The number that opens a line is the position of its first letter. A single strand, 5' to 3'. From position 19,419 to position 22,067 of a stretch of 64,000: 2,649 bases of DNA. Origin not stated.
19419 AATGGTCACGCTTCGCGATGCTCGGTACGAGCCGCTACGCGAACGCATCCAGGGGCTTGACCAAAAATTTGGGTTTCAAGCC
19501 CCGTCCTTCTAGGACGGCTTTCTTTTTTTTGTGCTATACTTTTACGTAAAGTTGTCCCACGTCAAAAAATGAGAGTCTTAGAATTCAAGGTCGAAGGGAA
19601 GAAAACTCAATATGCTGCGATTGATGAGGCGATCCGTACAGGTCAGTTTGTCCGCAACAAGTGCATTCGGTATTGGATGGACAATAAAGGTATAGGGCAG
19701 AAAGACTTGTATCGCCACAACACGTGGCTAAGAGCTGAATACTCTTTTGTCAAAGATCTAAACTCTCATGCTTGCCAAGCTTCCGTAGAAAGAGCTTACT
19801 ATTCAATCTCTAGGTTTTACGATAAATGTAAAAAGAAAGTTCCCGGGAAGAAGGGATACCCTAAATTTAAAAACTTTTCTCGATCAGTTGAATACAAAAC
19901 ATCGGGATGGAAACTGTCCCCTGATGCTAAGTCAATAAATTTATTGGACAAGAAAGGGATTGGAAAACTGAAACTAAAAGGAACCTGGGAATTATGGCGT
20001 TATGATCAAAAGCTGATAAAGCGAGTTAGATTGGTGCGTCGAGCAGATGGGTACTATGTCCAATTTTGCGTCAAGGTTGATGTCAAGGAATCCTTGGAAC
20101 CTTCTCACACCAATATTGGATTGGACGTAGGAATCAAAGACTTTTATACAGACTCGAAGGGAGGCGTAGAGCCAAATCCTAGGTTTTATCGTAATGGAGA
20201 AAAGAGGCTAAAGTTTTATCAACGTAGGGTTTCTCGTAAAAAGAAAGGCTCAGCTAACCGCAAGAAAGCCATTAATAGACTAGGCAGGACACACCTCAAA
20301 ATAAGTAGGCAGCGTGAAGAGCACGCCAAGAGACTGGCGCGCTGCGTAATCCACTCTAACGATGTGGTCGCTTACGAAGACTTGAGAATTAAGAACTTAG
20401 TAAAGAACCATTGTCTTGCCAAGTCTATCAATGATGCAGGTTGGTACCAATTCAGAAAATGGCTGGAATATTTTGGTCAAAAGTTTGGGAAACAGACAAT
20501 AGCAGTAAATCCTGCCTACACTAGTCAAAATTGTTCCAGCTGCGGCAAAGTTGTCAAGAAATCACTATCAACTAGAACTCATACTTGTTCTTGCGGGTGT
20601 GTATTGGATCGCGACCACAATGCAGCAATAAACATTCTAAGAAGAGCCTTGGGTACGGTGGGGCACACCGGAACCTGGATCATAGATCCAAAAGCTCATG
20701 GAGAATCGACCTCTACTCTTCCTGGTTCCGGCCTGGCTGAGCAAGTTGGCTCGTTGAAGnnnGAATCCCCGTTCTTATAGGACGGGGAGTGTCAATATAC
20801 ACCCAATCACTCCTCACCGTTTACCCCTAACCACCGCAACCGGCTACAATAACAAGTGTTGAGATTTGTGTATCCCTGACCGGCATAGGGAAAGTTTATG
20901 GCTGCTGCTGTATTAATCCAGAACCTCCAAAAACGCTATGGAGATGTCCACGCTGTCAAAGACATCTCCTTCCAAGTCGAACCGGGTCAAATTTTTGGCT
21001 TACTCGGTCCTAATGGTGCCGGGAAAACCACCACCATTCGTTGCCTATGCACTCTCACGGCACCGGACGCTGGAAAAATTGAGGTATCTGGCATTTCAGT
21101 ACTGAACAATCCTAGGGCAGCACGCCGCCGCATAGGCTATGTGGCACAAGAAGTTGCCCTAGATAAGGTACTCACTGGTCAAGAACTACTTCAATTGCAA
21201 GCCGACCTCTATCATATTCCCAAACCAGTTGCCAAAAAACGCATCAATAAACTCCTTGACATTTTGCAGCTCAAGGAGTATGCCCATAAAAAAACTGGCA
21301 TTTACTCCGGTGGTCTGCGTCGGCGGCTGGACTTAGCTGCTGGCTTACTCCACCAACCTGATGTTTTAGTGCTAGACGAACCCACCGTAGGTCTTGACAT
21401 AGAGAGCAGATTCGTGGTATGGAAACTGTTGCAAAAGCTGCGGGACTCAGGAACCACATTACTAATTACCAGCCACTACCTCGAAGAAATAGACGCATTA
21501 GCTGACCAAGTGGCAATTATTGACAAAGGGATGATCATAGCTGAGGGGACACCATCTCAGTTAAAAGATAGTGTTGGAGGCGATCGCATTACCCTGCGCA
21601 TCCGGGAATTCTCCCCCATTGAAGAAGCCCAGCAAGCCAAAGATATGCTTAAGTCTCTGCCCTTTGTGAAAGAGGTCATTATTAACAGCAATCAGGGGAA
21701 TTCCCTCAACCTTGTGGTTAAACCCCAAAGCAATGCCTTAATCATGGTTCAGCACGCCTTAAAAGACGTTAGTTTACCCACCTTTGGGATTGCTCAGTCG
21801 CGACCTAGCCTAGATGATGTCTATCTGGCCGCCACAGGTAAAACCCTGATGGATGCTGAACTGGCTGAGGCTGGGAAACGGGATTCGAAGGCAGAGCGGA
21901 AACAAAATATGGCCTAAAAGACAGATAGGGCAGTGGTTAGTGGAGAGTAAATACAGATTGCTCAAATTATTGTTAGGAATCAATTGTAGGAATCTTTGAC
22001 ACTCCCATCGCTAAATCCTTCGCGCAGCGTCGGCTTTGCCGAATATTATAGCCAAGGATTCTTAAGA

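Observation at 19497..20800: Intact solo TnpB (RNA-guided nuclease) element with matching subterminal hairpins; a candidate omega-RNA at its 3' end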

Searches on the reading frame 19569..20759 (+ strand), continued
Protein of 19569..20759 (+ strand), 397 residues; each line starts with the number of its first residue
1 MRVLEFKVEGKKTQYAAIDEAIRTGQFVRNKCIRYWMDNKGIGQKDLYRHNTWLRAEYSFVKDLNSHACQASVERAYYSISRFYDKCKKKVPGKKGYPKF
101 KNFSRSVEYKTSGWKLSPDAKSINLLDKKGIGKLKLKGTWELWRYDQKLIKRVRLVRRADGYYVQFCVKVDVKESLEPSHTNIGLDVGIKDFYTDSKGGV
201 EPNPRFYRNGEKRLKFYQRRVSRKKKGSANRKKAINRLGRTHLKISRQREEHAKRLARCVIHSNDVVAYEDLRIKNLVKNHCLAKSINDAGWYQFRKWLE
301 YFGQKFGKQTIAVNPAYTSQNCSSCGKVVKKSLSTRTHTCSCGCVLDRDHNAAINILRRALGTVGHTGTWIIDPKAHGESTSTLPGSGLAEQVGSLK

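Call 56: search_solved_structures(query=A5, max_evalue=1e-20, show_alignments=2)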
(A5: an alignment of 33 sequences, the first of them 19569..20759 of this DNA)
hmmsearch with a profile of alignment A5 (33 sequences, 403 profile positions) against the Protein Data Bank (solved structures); distinct sequences matched with E-value up to 1e-20: 6.
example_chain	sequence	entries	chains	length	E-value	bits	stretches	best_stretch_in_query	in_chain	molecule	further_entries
9yyg_A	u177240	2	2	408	9.8e-51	176.2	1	12-370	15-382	AI-designed RNA-guided nuclease | AI-generated RNA-guided nuclease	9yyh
8bf8_A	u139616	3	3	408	9e-47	163.1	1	11-370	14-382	RNA-guided DNA endonuclease TnpB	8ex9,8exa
8h1j_A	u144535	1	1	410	9.1e-47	163.1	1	11-370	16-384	RNA-guided DNA endonuclease TnpB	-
8iaz_A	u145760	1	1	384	1.7e-27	99.7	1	10-358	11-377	Transposase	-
9jfo_A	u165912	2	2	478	3.7e-22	82.1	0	239-361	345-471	LaTranC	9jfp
9jfq_A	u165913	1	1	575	7.4e-22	81.1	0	239-361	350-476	LaTranC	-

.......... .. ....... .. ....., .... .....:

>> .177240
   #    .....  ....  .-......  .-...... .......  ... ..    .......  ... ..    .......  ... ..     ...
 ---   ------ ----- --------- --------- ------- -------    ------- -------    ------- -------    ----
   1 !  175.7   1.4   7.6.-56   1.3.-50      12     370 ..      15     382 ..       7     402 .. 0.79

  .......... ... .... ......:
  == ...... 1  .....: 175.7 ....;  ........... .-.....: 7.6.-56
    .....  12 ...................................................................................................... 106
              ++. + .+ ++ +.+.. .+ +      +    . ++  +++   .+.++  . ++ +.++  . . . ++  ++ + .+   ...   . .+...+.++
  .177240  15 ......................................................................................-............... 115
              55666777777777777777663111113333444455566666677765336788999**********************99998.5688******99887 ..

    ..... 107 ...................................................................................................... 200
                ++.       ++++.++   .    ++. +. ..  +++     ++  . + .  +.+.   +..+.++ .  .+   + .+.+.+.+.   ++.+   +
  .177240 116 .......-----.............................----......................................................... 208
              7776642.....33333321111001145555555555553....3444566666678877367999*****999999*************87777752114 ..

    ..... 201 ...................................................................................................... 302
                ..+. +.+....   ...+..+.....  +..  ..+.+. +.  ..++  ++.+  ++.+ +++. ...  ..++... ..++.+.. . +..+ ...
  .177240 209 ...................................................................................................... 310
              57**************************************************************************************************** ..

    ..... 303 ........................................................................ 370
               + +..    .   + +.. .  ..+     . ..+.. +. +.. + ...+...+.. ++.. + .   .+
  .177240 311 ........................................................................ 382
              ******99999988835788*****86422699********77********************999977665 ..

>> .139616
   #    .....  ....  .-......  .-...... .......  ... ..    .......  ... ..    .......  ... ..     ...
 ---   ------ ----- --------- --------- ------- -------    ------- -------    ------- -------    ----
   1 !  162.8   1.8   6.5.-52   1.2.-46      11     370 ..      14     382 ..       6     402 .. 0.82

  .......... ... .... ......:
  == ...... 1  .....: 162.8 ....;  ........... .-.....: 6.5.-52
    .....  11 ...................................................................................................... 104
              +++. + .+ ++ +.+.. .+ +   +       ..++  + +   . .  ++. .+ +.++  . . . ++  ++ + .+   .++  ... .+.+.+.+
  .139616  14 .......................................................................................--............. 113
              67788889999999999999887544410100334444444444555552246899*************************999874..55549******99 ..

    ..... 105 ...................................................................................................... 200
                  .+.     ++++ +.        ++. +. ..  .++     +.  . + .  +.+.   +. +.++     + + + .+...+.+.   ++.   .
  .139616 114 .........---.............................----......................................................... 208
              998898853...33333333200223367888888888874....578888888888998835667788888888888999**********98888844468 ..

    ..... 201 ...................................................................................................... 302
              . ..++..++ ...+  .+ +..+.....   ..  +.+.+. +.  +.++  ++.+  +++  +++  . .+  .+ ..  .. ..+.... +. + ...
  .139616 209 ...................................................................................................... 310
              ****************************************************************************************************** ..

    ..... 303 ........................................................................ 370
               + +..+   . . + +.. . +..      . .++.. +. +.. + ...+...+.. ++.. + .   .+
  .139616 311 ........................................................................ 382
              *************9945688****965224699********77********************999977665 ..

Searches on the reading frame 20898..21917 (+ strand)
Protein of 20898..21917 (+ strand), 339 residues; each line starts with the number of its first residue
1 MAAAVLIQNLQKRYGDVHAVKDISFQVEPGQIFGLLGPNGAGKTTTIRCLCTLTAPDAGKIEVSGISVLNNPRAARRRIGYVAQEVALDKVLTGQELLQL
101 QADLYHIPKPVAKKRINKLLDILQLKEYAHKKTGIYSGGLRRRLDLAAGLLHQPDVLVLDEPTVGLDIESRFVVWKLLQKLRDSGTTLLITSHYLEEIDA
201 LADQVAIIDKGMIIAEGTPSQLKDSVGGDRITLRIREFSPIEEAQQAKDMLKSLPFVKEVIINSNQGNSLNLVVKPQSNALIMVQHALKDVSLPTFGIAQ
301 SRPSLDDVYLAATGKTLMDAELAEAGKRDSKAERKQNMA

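Call 3: search_protein_families(library=pfam, proteins=[window:20898-21914:+], max_evalue=0.01)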
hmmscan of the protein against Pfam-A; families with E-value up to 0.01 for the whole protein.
window:20898-21914:+ (339 aa): 4 families
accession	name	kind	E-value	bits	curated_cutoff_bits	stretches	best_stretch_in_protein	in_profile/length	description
PF00005.33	ABC_tran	-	2.1e-30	106.5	25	1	20-163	1-136/137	ABC transporter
PF13304.12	AAA_21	-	1.4e-08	35.6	27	1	139-195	241-300/304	AAA domain, putative AbiEii toxin, Type IV TA system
PF13732.12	DrrA1-3_C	-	1.2e-05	26.3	27.4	1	217-312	1-80/81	ATP-binding protein DrrA1-3-like, C-terminal domain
PF13476.12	AAA_23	-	6.9e-05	24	27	1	22-54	14-43/201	AAA domain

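Call 14: find_encoding_contigs(protein=window:20898-21917:+, flank=4000, max_places=8)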
Protein window:20898-21917:+ (339 aa): no gene with exactly this product is on record in the collection.
